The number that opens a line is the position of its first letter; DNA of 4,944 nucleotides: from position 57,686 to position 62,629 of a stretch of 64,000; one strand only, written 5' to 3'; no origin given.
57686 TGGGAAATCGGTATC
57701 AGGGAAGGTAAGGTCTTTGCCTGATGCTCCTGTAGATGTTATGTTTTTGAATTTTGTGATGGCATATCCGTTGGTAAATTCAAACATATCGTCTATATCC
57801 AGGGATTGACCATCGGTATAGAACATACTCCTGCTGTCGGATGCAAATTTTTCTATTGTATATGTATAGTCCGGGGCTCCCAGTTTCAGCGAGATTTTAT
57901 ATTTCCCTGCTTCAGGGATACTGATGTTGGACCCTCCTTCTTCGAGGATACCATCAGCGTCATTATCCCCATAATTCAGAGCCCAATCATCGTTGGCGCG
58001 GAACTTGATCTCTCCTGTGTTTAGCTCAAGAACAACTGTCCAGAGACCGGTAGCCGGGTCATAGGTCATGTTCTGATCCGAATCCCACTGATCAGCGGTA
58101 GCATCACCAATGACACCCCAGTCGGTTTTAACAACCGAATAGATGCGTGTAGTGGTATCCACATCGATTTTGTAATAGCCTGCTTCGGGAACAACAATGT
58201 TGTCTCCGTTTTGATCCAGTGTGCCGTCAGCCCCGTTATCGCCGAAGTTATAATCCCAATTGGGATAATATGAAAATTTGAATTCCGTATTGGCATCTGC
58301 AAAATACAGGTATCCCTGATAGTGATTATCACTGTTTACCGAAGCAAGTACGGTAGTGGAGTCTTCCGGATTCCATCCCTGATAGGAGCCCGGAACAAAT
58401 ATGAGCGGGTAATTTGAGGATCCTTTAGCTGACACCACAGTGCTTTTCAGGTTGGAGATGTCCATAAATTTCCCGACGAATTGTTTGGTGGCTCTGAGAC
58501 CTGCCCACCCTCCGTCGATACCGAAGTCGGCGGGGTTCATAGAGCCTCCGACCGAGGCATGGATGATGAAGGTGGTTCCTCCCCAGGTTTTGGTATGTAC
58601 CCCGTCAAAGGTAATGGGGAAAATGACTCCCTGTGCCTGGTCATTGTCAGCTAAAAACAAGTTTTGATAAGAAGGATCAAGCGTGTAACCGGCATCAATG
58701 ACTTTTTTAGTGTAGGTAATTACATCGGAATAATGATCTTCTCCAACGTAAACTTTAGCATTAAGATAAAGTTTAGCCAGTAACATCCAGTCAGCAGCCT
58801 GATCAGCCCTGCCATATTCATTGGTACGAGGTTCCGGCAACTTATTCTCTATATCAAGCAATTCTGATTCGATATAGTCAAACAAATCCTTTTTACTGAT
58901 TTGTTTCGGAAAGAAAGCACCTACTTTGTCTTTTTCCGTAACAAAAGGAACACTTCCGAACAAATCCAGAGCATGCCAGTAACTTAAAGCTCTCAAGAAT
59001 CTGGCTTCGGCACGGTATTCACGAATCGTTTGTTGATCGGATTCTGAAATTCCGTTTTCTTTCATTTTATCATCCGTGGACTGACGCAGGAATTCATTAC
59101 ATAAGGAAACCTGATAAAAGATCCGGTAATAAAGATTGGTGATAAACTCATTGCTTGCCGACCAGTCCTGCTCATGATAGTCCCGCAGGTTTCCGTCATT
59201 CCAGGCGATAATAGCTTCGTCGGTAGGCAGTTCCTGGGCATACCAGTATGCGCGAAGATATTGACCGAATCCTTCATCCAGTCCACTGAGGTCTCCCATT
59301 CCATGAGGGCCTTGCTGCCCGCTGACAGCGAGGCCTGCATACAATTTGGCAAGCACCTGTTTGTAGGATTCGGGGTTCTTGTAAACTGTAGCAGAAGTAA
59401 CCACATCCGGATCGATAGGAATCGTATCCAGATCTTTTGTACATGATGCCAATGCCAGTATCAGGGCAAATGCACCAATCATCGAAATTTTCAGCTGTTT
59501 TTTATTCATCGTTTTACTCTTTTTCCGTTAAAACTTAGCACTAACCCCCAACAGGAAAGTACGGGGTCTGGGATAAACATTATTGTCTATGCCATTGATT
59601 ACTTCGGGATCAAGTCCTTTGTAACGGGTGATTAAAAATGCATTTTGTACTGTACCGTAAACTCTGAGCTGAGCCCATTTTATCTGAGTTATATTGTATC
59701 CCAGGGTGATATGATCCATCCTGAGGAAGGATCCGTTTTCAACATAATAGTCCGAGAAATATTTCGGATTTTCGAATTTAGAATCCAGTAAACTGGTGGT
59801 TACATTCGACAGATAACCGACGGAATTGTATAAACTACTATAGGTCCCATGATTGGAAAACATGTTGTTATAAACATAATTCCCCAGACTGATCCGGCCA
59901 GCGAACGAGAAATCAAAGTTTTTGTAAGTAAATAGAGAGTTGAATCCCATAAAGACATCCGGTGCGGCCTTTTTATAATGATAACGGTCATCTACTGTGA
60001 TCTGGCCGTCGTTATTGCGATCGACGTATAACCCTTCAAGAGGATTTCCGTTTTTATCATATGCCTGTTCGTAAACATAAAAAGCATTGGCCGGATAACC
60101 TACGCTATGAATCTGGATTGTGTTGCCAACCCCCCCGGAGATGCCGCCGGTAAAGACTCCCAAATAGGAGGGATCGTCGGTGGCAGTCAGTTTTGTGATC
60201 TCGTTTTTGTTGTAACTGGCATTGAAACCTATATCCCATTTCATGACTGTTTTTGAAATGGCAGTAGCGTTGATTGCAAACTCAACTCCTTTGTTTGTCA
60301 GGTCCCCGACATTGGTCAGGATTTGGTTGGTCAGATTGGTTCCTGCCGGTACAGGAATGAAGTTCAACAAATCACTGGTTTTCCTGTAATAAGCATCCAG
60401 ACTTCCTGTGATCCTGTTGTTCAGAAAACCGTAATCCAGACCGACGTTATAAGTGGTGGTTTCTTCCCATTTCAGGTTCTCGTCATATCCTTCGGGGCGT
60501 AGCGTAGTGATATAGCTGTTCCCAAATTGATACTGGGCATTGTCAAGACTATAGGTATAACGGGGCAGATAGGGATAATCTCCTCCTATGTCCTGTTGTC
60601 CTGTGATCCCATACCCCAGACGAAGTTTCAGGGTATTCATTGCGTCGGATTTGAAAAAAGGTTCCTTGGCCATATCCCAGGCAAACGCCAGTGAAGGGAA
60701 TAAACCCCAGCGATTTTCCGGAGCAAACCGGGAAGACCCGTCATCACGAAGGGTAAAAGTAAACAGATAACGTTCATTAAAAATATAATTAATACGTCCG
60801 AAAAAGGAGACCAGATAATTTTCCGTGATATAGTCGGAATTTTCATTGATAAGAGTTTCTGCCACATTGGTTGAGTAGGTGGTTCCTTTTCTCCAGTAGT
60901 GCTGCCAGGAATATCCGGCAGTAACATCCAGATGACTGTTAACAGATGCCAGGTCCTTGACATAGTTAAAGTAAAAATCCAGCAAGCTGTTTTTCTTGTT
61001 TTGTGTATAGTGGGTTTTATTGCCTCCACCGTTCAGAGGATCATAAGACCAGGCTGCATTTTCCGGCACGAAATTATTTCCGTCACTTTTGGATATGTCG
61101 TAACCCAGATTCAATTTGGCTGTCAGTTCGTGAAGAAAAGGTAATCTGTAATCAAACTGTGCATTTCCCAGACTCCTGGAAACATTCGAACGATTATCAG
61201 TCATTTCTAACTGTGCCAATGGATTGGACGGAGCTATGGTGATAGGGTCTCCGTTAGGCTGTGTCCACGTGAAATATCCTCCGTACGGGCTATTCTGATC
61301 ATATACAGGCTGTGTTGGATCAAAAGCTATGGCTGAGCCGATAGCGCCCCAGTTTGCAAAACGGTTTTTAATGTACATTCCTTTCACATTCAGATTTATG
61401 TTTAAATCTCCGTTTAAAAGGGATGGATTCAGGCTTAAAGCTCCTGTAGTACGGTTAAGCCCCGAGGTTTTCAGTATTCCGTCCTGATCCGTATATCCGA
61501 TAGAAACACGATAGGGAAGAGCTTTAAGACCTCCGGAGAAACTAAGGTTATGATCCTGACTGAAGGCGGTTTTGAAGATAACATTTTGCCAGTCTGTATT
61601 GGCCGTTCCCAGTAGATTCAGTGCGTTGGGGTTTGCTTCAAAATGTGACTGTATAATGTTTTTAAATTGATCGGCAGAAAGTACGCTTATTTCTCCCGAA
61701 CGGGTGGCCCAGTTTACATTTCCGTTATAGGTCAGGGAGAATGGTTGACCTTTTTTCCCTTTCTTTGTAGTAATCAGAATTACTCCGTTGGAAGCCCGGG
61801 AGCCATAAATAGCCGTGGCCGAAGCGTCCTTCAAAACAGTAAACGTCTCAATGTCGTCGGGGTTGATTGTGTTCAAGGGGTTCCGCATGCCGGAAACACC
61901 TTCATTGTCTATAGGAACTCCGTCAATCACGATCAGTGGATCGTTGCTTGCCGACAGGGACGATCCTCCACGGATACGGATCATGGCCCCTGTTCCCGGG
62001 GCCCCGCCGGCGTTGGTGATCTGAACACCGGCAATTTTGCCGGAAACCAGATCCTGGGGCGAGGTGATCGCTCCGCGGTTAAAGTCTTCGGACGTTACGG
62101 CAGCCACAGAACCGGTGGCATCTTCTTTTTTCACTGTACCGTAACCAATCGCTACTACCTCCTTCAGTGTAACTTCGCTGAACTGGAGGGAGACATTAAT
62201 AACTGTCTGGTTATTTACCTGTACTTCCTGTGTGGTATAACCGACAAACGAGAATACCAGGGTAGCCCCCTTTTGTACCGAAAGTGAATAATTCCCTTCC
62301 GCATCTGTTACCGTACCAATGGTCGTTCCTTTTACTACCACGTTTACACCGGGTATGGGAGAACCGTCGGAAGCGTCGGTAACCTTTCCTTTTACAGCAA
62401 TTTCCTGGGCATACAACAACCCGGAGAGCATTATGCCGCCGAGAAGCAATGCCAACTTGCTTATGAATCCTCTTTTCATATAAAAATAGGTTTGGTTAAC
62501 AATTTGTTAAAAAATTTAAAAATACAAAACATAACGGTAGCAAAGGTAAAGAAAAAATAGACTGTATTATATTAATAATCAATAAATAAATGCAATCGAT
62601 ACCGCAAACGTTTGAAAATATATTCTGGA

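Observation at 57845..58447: SusD homologue with a SusE/F-type tandem binding module inserted inside its fold (single-chain SusD plus SusE/F chimera)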

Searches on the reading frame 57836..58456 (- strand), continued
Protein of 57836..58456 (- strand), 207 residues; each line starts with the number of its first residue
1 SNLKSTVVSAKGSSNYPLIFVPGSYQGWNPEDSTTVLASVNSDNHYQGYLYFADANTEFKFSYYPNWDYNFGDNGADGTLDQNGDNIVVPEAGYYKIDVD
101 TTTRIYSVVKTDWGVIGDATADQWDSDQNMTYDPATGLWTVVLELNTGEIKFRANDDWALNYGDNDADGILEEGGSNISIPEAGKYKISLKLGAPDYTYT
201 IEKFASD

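Call 64: search_solved_structures(query=A3, max_evalue=10, show_alignments=5)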
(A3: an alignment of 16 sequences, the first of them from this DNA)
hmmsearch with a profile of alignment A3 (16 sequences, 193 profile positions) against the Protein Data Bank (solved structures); distinct sequences matched with E-value up to 10: 3.
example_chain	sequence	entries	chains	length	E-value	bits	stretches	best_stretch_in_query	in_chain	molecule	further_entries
9sje_E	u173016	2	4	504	1.6e-06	31.5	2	80-141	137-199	BT3088 (SGBPdex)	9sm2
9sji_A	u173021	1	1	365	2e-05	27.9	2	93-141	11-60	BT3088 (SGBPdex)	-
3lhn_A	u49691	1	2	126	0.6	13.3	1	7-61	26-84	Lipoprotein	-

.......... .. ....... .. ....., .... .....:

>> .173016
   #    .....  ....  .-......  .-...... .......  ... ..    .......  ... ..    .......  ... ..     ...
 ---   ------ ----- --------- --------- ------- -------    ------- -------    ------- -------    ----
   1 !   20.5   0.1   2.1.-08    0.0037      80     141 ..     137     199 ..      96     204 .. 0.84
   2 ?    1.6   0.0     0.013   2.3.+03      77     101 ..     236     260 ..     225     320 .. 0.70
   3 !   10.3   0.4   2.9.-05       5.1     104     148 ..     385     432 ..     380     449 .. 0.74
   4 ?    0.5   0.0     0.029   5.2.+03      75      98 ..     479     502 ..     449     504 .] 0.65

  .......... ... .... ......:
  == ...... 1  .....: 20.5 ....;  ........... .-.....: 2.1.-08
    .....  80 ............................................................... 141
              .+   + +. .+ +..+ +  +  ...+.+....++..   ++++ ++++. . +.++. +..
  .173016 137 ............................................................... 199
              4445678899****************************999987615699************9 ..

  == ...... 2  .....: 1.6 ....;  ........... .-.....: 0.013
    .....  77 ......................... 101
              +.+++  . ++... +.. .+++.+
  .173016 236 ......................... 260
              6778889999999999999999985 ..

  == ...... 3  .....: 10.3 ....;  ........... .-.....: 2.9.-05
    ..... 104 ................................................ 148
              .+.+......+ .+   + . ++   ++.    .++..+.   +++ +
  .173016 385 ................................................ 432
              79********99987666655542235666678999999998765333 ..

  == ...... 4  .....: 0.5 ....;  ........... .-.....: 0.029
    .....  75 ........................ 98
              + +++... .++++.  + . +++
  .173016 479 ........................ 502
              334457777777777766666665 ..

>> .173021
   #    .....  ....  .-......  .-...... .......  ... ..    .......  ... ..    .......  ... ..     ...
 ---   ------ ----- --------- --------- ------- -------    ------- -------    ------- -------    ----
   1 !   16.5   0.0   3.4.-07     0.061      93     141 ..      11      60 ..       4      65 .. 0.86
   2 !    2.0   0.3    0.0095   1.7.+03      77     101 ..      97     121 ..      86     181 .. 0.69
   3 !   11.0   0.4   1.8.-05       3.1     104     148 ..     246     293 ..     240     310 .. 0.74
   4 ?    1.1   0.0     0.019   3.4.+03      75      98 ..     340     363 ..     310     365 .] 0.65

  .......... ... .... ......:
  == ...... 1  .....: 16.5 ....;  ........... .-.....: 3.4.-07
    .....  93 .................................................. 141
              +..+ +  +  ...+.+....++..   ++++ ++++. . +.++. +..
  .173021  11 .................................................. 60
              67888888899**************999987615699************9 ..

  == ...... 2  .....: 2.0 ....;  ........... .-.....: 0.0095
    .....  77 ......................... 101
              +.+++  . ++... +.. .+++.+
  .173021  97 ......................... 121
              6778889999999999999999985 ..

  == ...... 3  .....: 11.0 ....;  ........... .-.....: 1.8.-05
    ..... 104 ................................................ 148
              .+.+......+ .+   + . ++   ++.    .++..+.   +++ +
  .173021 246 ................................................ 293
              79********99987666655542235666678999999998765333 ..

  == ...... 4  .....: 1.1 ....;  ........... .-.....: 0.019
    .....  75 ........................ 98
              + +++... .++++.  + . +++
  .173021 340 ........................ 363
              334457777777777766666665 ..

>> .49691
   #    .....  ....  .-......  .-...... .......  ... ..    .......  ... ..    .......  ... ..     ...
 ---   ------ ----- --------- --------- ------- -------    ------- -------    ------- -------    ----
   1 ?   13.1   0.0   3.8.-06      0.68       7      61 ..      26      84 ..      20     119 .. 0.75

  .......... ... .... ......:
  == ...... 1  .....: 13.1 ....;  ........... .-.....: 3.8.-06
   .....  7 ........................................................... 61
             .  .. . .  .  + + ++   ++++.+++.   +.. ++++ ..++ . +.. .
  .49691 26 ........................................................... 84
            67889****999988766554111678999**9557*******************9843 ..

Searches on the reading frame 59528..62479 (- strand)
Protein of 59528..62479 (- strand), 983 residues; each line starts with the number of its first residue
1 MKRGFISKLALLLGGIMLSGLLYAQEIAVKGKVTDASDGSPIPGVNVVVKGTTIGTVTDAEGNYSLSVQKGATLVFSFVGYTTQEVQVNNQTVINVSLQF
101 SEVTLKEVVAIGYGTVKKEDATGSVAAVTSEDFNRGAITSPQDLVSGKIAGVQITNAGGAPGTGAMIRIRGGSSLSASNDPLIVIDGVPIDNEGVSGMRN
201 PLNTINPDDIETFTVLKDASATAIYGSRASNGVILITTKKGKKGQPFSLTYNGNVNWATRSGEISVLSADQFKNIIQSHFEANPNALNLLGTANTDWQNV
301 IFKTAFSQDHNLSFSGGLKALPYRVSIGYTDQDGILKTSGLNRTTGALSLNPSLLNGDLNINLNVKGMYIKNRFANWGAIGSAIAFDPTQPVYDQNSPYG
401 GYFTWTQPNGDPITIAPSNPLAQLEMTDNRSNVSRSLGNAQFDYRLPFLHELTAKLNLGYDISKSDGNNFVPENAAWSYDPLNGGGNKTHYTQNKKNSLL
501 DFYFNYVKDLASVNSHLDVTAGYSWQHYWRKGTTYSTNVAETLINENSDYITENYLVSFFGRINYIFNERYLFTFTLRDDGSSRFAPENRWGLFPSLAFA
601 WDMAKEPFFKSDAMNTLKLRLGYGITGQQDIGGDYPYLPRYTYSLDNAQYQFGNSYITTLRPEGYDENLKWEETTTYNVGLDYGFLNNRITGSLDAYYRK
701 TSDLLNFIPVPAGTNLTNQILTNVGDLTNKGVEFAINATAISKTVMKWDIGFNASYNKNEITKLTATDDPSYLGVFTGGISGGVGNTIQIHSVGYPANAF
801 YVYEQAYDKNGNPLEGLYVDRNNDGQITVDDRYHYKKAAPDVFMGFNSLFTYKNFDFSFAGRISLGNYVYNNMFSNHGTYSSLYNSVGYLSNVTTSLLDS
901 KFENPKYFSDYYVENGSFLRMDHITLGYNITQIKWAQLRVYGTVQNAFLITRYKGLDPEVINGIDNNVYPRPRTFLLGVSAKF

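Call 3: search_protein_families(library=pfam, proteins=[window:59528-62479:-], max_evalue=0.01)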
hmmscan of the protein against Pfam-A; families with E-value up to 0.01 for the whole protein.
window:59528-62479:- (983 aa): 6 families
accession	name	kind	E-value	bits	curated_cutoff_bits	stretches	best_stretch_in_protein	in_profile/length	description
PF13715.12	CarbopepD_reg_2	-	6.3e-22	77.9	32.2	1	29-109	1-87/88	CarboxypepD_reg-like domain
PF07715.20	Plug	-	8e-22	78.2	23.9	1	118-233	2-107/107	TonB-dependent Receptor Plug Domain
PF00593.30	TonB_dep_Rec_b-barrel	-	2.9e-20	74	27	1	394-786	13-372/436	TonB dependent receptor-like, beta-barrel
PF13620.12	CarboxypepD_reg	-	4.5e-12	46.6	32.3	1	29-98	2-81/82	Carboxypeptidase regulatory-like domain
PF15976.11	CooC_C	-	0.0018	18.7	29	0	35-76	24-63/93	CS1-pili formation C-terminal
PF16371.11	MetallophosN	-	0.0045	17.6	35.6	0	31-79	1-45/77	N terminal of Calcineurin-like phosphoesterase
